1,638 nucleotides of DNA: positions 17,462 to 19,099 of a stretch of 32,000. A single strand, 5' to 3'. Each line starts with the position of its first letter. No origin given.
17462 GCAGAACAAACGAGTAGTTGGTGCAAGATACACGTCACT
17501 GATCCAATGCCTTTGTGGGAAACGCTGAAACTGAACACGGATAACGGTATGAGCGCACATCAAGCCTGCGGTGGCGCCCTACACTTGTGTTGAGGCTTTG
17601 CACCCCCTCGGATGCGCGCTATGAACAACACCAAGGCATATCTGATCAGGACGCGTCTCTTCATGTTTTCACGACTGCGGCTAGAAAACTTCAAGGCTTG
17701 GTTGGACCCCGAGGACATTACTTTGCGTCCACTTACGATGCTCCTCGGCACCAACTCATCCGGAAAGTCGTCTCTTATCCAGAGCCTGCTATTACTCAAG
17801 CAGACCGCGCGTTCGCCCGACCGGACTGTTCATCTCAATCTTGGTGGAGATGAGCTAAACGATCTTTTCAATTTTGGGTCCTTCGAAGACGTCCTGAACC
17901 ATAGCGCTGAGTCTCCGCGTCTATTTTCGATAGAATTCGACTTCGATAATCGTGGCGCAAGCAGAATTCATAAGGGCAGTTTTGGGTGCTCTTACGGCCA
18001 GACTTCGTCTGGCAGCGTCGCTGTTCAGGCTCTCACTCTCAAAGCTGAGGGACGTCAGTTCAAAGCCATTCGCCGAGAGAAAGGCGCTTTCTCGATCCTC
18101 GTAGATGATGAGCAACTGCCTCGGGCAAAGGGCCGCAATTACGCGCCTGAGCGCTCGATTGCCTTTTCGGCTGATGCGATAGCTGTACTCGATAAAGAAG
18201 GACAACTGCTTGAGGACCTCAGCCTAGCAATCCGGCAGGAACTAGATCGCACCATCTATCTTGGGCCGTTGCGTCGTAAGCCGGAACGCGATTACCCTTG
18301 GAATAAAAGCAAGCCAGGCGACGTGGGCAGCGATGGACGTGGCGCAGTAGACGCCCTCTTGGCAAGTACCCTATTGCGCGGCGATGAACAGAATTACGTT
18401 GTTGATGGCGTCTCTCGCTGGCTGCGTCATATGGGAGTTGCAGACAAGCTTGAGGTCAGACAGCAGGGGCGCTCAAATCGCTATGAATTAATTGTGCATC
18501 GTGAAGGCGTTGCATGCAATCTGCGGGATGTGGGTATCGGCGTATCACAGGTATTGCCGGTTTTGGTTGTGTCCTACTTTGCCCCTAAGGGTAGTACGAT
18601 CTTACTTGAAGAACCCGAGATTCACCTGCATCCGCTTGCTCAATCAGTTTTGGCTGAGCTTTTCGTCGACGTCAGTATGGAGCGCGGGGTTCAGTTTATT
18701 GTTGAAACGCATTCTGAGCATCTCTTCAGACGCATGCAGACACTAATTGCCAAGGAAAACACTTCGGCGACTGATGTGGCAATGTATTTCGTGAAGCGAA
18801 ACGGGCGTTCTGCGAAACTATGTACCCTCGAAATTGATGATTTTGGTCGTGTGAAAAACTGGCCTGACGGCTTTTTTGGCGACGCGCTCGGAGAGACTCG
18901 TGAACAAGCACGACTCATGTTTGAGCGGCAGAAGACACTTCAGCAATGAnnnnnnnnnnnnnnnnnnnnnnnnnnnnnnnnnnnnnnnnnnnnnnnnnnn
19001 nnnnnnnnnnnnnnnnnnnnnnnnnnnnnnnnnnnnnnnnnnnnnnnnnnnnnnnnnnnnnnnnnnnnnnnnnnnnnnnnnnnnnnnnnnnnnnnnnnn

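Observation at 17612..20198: ATPase, PIN nuclease and RNA ligase three-gene operon: candidate RNA cut-and-reseal defence or RNA-repair system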

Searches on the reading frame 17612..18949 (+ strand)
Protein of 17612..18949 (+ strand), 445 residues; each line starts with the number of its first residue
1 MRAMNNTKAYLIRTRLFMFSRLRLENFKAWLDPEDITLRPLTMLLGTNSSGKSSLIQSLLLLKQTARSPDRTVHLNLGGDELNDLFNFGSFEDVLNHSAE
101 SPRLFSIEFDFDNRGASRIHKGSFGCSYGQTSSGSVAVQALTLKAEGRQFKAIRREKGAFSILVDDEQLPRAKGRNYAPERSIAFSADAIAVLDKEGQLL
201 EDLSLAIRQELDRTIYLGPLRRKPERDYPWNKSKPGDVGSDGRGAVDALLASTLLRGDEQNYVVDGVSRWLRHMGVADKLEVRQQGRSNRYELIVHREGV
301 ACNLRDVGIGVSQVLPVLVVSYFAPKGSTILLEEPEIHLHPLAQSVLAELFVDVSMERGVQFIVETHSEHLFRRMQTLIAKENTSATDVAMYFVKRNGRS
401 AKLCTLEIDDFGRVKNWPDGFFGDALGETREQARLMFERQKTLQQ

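Call 3: search_protein_families(library=pfam, proteins=[window:17612-18949:+], max_evalue=0.1)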
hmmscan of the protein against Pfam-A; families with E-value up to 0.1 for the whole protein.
window:17612-18949:+ (445 aa): 7 families
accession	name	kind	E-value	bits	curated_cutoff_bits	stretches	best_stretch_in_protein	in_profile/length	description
PF13175.12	AAA_15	-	8.8e-25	88.5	32.1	2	292-371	291-373/374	AAA ATPase domain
PF13304.12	AAA_21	-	2.8e-22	80.6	27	1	41-371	1-302/304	AAA domain, putative AbiEii toxin, Type IV TA system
PF12476.13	DUF3696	-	1.5e-13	51.2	22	1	386-432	3-52/52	Protein of unknown function (DUF3696)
PF02463.25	SMC_N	-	4e-06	26.8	40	1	20-60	3-45/220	RecF/RecN/SMC N terminal domain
PF13476.12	AAA_23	-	2e-05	25.7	27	1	21-116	1-84/201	AAA domain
PF11398.14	DUF2813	-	0.00024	21.1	21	0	36-62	19-45/372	Protein of unknown function (DUF2813)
PF13555.12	AAA_29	-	0.0069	16.6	27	1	22-61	4-46/61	P-loop containing region of AAA domain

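Call 4: search_protein_families(library=padloc, proteins=[window:17612-18949:+], max_evalue=0.1)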
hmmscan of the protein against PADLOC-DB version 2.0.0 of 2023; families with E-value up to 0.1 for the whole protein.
window:17612-18949:+ (445 aa): 131 families (the best 25 are shown)
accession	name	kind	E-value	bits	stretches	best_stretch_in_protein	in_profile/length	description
PDLC04148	HEC-03B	-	4.3e-93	310.8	2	191-439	193-451/458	-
PDLC03878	NsnB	-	8.6e-65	217.8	1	18-423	1-333/345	-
PDLC04707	PDC-M55A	-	1.3e-63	213.5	1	19-441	3-418/421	-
PDLC02979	AriA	-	9.6e-27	92.7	2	290-371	285-372/373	-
PDLC04178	HEC-01A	-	2e-21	74.5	2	16-159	6-135/399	-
PDLC02980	AriA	-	5.6e-21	73.8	1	41-371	1-302/304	-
PDLC04177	HEC-01A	-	2.1e-17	61.3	2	323-376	293-344/393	-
PDLC04175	HEC-01A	-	3.4e-15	53.9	2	327-376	269-316/363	-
PDLC04391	PDC-M07A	-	9e-15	52.6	2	18-70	1-52/412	-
PDLC02335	AbiLi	-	1e-13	49.1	1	7-401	38-257/326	AbiLi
PDLC04179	HEC-01A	-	1.2e-13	48.9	2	314-375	347-408/459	-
PDLC04392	PDC-M07A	-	2.3e-13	48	2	18-67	1-49/432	-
PDLC04214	HEC-02A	-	5.1e-13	47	2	308-392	219-301/338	-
PDLC04393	PDC-M07A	-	6.1e-13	46.5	2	18-69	1-51/435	-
PDLC04180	HEC-01A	-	7.9e-13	46.3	2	326-374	275-323/382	-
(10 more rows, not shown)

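Call 5: search_protein_families(library=ncbifam, proteins=[window:17612-18949:+], max_evalue=0.1)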
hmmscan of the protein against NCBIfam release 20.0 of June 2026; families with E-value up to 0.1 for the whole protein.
window:17612-18949:+ (445 aa): 17 families
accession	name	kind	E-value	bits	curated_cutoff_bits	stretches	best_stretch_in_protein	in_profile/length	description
NF047739.1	antiphage_MADS3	equivalog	4.1e-08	32.8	420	2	18-114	1-94/427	methylation-associated defense system AAA family ATPase MAD3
NF041760.1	PtuA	equivalog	1e-07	31.3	500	2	13-59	46-92/524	retron Ec78 anti-phage system effector ATPase PtuA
NF041035.1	Rad50_Halo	equivalog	0.00055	18.4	1000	1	19-60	3-44/883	DNA double-strand break repair ATPase Rad50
NF053563.1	Rkd4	equivalog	0.00075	17.7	860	1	20-59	4-43/747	arcadin-4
NF038234.1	retron_eff_Eco8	equivalog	0.00096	17.9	250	1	329-375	275-328/679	retron Eco8 family effector endonuclease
TIGR00611.2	recf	equivalog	0.0033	16.6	172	1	20-64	2-46/339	DNA replication/repair protein RecF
NF010157.0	PRK13636.1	equivalog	0.0083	15.3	463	0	326-438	159-276/285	cobalt transporter ATP-binding subunit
NF002572.0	PRK02224.1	equivalog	0.0086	14.4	1087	1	19-58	3-42/888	DNA double-strand break repair ATPase Rad50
NF040873.1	AztA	equivalog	0.0089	15.6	220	0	39-59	18-38/191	zinc ABC transporter ATP-binding protein AztA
TIGR02211.1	LolD_lipo_ex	equivalog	0.009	15.6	307.75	1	326-383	159-216/221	lipoprotein-releasing ABC transporter ATP-binding protein LolD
TIGR04521.1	ECF_ATPase_2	equivalog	0.022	13.8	330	0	320-368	156-204/279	energy-coupling factor transporter ATPase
TIGR03771.1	anch_rpt_ABC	equivalog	0.041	13.6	268.8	0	312-368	117-172/223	anchored repeat-type ABC transporter ATP-binding subunit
TIGR01166.1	cbiO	subfamily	0.052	13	211.8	0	40-59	19-38/190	cobalt ABC transporter, ATP-binding protein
NF010155.0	PRK13634.1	equivalog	0.061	12.6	413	0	323-368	160-205/290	energy-coupling factor ABC transporter ATP-binding protein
TIGR02169.1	SMC_prok_A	equivalog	0.076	10.6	729.4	0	21-60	4-44/1165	chromosome segregation protein SMC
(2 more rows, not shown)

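Call 26: search_solved_structures(query=window:17663-18949:+, max_evalue=0.01)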
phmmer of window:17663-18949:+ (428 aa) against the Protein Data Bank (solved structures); distinct sequences matched with E-value up to 0.01: 1.
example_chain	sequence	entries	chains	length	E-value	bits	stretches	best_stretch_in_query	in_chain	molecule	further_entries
6p74_A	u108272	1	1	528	2.3e-08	36.6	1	289-355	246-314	Putative ATP-dependent endonuclease of the OLD family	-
